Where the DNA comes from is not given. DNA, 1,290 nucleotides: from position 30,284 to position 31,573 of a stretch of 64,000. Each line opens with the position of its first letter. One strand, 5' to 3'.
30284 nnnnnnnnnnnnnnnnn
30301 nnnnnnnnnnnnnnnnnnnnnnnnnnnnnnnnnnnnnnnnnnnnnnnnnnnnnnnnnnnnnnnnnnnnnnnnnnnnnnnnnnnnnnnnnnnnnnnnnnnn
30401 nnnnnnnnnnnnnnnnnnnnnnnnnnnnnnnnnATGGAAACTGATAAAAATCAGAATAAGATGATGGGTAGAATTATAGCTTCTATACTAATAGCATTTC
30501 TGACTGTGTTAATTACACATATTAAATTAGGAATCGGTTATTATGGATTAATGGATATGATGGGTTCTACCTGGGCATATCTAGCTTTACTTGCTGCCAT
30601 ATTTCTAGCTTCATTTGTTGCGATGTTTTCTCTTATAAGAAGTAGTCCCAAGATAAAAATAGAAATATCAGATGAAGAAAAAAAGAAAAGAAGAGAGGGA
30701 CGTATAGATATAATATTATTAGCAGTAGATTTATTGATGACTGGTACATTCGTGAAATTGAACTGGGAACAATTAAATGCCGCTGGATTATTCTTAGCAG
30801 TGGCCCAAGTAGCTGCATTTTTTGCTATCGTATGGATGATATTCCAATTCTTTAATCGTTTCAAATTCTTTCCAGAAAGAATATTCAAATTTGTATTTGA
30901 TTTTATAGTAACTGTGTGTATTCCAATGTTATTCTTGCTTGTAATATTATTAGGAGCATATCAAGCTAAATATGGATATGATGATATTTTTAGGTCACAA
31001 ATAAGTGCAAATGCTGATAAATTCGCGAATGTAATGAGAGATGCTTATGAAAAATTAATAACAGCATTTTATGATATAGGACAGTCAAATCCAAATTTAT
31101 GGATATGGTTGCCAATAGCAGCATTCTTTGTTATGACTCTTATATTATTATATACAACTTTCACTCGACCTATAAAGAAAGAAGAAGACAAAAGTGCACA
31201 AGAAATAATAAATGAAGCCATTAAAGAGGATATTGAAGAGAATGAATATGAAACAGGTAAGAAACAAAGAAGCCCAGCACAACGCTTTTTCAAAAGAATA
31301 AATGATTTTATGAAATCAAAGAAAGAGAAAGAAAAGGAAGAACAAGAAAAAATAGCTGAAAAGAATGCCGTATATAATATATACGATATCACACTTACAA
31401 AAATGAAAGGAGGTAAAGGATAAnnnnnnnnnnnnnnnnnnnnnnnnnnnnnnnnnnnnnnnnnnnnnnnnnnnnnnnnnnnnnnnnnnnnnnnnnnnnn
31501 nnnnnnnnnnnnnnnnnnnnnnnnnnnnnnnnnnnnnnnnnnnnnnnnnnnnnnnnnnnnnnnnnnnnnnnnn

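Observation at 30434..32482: Tightly coupled three-gene membrane module ending in an SPFH/band-7 protein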

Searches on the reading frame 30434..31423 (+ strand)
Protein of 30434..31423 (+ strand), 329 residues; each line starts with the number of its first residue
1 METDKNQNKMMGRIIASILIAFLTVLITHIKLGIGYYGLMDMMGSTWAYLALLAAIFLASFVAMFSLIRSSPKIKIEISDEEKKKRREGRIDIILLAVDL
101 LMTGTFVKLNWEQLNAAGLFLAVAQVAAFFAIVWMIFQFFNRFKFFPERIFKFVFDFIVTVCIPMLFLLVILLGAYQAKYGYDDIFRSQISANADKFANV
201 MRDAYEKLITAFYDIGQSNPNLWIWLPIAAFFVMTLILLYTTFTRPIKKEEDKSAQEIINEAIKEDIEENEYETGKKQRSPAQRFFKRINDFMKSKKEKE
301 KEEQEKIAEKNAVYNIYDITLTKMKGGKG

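Call 4: search_protein_families(library=pfam, proteins=[window:30434-31420:+], max_evalue=1)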
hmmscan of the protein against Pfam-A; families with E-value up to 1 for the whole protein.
window:30434-31420:+ (329 aa): 6 families
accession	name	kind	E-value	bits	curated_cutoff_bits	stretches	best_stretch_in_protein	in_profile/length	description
PF23494.1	bPH_10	-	0.02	14.7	27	0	35-77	45-87/151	YqeB-like bacterial PH domain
PF05405.19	Mt_ATP-synt_B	-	0.038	14.1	21.7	1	229-312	20-104/163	Mitochondrial ATP synthase B chain precursor (ATP-synt_B)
PF07704.17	PSK_trans_fac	-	0.06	14.7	28.3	1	247-303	17-73/82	Rv0623-like transcription factor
PF06682.17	SARAF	-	0.16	12.1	30.8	1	218-305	155-241/333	SOCE-associated regulatory factor of calcium homoeostasis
PF21688.3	FAD-depend_C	-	0.18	12.4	27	1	247-310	90-150/197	FAD-dependent protein, C-terminal domain-like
PF07332.16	Phage_holin_3_6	-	0.65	10.5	28.4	1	17-69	43-91/116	Putative Actinobacterial Holin-X, holin superfamily III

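Call 5: search_protein_families(library=phrogs, proteins=[window:30434-31420:+], max_evalue=1)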
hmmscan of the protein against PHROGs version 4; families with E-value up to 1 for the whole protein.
window:30434-31420:+ (329 aa): 1 family
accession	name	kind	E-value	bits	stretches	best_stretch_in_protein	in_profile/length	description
phrog_30424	-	unknown function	0.12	13.4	0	228-252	44-67/68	-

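Call 11: find_encoding_contigs(protein=window:30434-31423:+, flank=10000)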
Protein window:30434-31423:+ (329 aa): 1 contig read that carries it; 1 place shown.
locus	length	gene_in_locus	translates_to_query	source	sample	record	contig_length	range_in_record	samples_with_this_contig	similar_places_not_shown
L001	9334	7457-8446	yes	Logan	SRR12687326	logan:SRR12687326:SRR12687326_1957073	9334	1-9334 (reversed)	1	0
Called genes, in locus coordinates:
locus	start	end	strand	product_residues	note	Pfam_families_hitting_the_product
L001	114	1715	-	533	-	-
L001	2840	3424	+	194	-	-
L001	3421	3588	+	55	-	-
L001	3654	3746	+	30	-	-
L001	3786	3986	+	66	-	-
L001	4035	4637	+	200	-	PF13392:HNH_3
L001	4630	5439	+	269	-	-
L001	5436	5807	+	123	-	-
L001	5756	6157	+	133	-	-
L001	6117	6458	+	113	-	-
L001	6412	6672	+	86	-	-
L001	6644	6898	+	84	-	-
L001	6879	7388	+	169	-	-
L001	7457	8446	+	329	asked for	-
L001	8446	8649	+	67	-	-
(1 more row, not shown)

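Call 12: find_related_loci(query=window:30434-31420:+, collection=viral_contigs, flank=6000)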
Query window:30434-31420:+ (329 aa) in viral_contigs; peptide patterns used: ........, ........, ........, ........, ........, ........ (x = any residue, [..] = any of these).
282 stretches matched a pattern, but none encodes a relative of the query by tblastn (E <= 1e-3).

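Call 15: find_homologous_proteins(query=window:30434-31420:+, max_evalue=0.01)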
Query window:30434-31420:+ (329 aa): 18 proteins with E <= 0.01 among 8000 candidates.
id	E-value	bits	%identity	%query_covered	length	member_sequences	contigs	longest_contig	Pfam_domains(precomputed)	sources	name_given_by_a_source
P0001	9.8e-211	716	100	100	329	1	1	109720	-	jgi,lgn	jgi:hypothetical protein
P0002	7.8e-131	454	62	100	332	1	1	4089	-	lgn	-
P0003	2.7e-128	446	61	99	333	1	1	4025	-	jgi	jgi:hypothetical protein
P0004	8.1e-123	428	59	100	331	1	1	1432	-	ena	-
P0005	1.6e-120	420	61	96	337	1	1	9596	-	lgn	-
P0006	9.0e-118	411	57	99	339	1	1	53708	-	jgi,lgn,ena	-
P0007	1.5e-105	371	53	95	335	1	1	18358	-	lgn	-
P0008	2.1e-104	367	53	96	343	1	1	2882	PF13687.12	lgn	-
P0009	3.8e-101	357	53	96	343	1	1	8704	-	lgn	-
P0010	1.1e-92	329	48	99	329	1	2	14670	-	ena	-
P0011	6.6e-91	323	48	94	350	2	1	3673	-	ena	-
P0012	1.5e-88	315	47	99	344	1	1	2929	-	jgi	-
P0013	4.8e-85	304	53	77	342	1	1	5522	-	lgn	-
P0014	3.0e-82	295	43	98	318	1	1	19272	-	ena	-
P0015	1.7e-77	279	49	71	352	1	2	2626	-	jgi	-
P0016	1.3e-74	269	48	81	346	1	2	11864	-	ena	-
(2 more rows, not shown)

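Call 16: find_encoding_contigs(protein=P0006, flank=8000, max_places=3)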
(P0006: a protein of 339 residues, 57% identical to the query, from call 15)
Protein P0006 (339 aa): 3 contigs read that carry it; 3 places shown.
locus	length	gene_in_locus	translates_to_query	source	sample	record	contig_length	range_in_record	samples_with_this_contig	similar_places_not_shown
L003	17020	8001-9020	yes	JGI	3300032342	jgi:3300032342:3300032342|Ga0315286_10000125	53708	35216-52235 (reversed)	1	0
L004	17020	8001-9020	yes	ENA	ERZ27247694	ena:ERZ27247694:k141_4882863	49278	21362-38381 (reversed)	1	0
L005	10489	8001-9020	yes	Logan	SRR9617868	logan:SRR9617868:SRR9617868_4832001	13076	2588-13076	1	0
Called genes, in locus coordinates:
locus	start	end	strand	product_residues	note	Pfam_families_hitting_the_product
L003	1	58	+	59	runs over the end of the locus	-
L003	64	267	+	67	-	-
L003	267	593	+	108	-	-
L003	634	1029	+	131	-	PF17248:DUF5317 (weak)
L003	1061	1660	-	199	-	PF02457:DAC (weak)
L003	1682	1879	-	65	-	-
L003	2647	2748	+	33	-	-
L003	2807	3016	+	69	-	-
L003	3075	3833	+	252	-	PF05551:zf-His_Me_endon (faint), PF13392:HNH_3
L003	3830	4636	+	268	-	-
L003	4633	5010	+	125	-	-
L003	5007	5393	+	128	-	-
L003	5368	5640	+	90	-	-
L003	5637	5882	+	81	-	-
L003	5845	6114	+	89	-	-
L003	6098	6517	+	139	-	-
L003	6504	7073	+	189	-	-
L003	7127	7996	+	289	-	PF01145:Band_7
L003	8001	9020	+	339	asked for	-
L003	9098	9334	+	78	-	-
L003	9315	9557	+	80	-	-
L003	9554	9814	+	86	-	-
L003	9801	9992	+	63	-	-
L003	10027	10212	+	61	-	-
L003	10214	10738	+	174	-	-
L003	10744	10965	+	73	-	-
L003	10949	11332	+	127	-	-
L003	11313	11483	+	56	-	-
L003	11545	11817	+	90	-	-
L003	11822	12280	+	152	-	-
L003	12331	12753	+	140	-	-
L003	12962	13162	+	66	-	-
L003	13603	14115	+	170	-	PF13482:RNase_H_2, PF10108:DNA_pol_B_exo2, PF03104:DNA_pol_B_exo1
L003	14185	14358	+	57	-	-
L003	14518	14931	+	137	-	-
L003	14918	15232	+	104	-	-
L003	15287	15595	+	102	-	-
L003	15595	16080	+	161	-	-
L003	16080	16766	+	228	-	-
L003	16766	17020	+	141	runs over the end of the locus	-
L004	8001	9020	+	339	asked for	-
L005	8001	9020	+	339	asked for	-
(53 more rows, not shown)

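Call 17: find_encoding_contigs(protein=P0014, flank=8000, max_places=3)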
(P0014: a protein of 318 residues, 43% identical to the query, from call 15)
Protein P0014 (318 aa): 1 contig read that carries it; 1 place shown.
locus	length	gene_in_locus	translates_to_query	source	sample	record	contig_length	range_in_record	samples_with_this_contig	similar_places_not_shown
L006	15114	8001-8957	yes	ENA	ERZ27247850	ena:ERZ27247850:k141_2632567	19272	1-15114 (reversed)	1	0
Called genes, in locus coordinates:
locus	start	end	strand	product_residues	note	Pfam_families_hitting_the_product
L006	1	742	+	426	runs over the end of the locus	PF02195:ParB_N (weak)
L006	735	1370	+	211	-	-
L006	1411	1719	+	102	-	-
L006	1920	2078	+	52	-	-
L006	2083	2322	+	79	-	-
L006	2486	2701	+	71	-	-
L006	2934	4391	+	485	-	-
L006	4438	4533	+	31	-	-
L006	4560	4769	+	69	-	-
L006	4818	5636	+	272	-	-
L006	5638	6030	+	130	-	-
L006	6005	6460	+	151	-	-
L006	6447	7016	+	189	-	-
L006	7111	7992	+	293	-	PF01145:Band_7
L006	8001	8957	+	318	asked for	-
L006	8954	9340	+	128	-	-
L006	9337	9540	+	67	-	-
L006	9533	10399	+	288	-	PF01145:Band_7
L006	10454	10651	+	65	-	-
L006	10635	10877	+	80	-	-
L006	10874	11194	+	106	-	-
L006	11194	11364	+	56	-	-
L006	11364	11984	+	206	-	-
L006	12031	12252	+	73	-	-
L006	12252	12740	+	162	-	-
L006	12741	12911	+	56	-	-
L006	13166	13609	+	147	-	-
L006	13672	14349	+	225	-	-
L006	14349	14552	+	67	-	-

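Call 18: find_encoding_contigs(protein=P0007, flank=8000, max_places=3)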
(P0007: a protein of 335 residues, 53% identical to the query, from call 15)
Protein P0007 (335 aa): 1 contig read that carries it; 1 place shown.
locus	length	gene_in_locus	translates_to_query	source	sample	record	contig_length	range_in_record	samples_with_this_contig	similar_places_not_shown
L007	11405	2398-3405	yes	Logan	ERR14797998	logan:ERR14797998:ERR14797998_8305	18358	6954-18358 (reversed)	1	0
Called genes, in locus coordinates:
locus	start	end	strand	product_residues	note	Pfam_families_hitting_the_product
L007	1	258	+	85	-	?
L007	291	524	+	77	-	-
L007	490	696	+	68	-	-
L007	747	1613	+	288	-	PF01145:Band_7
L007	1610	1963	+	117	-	-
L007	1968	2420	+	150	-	-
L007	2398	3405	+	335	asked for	-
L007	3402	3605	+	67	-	-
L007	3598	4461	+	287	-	PF01145:Band_7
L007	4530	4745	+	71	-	-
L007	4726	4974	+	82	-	-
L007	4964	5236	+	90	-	-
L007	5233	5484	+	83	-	-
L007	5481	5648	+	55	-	-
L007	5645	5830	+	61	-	-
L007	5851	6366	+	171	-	-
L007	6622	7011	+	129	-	-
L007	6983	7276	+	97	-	-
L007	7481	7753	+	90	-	-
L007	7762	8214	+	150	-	-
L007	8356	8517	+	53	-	-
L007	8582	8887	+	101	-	-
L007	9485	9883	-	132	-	PF13392:HNH_3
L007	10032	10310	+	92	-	-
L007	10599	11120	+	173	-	PF13482:RNase_H_2, PF10108:DNA_pol_B_exo2, PF03104:DNA_pol_B_exo1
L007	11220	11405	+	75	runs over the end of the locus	-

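Call 20: find_encoding_contigs(protein=P0010, flank=6000, max_places=2)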
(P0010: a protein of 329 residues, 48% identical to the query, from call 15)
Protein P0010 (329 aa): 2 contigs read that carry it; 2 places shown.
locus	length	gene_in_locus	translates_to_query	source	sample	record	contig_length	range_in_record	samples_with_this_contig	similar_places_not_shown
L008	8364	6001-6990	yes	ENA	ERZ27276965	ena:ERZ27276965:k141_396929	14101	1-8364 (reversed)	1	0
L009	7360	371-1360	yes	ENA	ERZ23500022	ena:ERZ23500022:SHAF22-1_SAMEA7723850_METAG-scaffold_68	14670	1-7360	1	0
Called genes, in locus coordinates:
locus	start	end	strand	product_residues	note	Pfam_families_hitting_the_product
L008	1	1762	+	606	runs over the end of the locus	PF13482:RNase_H_2, PF00136:DNA_pol_B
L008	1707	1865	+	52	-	-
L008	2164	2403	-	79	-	-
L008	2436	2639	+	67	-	-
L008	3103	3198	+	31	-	-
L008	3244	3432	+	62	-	-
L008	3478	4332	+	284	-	-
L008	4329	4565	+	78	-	-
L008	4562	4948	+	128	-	-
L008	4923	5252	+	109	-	-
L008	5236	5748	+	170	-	-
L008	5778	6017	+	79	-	-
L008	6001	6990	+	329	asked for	-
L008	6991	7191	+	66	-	-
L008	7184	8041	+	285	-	PF01145:Band_7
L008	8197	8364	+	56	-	?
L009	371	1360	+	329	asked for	-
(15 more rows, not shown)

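Call 21: find_encoding_contigs(protein=P0016, flank=6000, max_places=2)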
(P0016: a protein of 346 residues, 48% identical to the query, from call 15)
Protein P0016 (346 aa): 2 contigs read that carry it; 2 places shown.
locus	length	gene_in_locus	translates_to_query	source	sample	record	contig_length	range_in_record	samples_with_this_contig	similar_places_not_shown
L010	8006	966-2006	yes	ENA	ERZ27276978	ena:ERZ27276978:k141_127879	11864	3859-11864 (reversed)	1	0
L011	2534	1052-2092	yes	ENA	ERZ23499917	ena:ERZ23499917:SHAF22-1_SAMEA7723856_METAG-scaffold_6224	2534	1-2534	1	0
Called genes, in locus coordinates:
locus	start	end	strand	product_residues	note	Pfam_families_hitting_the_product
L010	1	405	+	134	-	?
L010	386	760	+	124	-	-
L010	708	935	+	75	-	-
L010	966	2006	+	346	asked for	-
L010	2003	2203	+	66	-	-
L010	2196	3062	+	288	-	PF01145:Band_7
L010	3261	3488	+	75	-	-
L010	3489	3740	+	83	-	-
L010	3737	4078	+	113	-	-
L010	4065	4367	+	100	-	-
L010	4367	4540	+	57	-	-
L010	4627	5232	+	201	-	-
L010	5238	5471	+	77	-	-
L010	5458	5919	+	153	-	-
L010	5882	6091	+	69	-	-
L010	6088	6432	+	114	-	-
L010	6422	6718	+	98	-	-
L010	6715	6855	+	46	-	-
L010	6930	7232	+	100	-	-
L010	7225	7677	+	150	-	-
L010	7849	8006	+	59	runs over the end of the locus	-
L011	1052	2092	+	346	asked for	-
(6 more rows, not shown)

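Call 22: find_encoding_contigs(protein=P0005, flank=6000, max_places=2)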
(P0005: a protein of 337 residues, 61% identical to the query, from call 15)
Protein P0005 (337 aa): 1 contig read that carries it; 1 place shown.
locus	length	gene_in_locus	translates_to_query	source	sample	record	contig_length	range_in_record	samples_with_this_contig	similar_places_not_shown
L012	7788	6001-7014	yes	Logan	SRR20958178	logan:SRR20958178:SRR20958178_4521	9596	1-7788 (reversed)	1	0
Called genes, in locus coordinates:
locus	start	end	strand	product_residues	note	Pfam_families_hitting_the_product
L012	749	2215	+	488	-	-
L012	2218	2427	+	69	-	-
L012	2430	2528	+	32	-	-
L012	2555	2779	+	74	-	-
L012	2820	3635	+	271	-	-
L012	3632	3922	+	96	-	-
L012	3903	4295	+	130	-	-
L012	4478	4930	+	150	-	-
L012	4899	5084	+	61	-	-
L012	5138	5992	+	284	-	PF01145:Band_7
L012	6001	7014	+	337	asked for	-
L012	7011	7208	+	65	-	-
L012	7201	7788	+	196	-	?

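Call 35: search_protein_families(library=ncbifam, proteins=[window:30434-31420:+], max_evalue=0.1)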
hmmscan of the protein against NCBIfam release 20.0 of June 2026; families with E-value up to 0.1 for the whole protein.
window:30434-31420:+ (329 aa): 1 family
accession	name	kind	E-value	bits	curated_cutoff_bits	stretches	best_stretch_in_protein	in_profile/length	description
TIGR01947.1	rnfG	subfamily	0.046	13.8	102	1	228-300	7-80/187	RnfABCDGE type electron transport complex subunit G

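Call 36: search_protein_families(library=padloc, proteins=[window:30434-31420:+], max_evalue=0.1)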
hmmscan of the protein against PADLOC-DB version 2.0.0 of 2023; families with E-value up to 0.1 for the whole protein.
window:30434-31420:+ (329 aa): 0 families

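Call 37: predict_structure(alignment_id=A1)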
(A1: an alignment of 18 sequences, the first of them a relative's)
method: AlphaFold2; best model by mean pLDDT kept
length: 329 residues; sequences in the alignment: 18
mean_pLDDT: 69.9   pTM: 0.34
mean pLDDT of the five models: 69.9, 69.9, 65.8, 65.3, 57.0
residues with pLDDT >= 90: 4; 70-90: 190; 50-70: 97; < 50: 38
segments of 3 or more residues with pLDDT < 50: 1-3, 70-78, 247-250, 312-329
pLDDT, mean of each block of 10 residues (from residue 1): 57 82 87 73 79 89 76 46 66 75 82 78 79 70 59 72 80 83 80 77 81 83 78 73 54 58 67 59 57 65 64 40 36
secondary structure, 60 per line:
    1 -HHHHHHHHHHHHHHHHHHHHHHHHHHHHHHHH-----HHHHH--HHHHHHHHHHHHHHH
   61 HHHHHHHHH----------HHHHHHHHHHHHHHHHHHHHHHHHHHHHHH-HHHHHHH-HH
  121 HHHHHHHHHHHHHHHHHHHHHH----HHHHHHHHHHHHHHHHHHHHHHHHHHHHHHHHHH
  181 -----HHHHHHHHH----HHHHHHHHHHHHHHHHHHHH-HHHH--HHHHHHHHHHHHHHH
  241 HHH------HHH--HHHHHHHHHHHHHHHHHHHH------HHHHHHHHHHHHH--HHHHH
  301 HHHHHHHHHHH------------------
elements in order: H2-33 H39-43 H46-69 H80-109 H111-117 H119-142 H147-180 H186-194 H199-218 H220-223 H226-243 H255-274 H281-293 H296-311

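Call 45: search_protein_representatives(alignment_id=A1)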
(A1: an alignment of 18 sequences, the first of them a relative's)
Query: 18 sequences, 334 profile positions. Proteins with E-value up to 0.001 (for the whole library): 61; up to 1e-10: 33; up to 1e-30: 14. The best 61 are listed.
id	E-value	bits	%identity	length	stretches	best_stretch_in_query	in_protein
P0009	6.3e-157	538.4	-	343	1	1-333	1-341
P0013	1.4e-132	458.4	-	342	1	4-333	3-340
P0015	2.4e-132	457.6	-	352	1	2-333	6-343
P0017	2.1e-121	421.7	-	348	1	3-327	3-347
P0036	5.1e-109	380.9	-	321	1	4-332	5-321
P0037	6.5e-90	318.1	-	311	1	6-305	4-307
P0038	2.0e-48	181.8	-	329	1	4-327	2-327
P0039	2.3e-47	178.3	-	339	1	6-327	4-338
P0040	8.4e-46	173.1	-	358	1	3-329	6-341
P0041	5.3e-43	163.9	-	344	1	6-305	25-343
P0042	5.1e-40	154.1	-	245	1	18-247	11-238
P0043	5.4e-38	147.5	-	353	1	8-332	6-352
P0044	7.7e-38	147.0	-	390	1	5-319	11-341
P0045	4.6e-33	131.3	-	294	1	10-274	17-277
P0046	7.4e-28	114.2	-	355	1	5-320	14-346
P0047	2.5e-21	92.7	-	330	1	5-280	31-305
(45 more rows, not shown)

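Call 49: find_related_loci(query=A1, collection=metagenome_contigs, flank=5000)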
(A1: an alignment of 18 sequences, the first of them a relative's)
Query A1 (329 aa) in metagenome_contigs; peptide patterns used: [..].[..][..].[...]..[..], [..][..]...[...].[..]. (x = any residue, [..] = any of these).
600 stretches matched a pattern (row limit reached: there are more); 1 encode a relative of the query (tblastn E <= 1e-3); 1 distinct loci.
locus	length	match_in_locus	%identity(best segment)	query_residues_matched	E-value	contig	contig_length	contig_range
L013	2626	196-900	49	29-263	3e-71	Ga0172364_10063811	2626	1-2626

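Call 50: find_related_loci(query=A1, collection=genome_contigs, flank=5000)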
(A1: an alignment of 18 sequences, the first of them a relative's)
Query A1 (329 aa) in genome_contigs; peptide patterns used: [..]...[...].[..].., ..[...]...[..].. (x = any residue, [..] = any of these).
45 stretches matched a pattern, but none encodes a relative of the query by tblastn (E <= 1e-3).
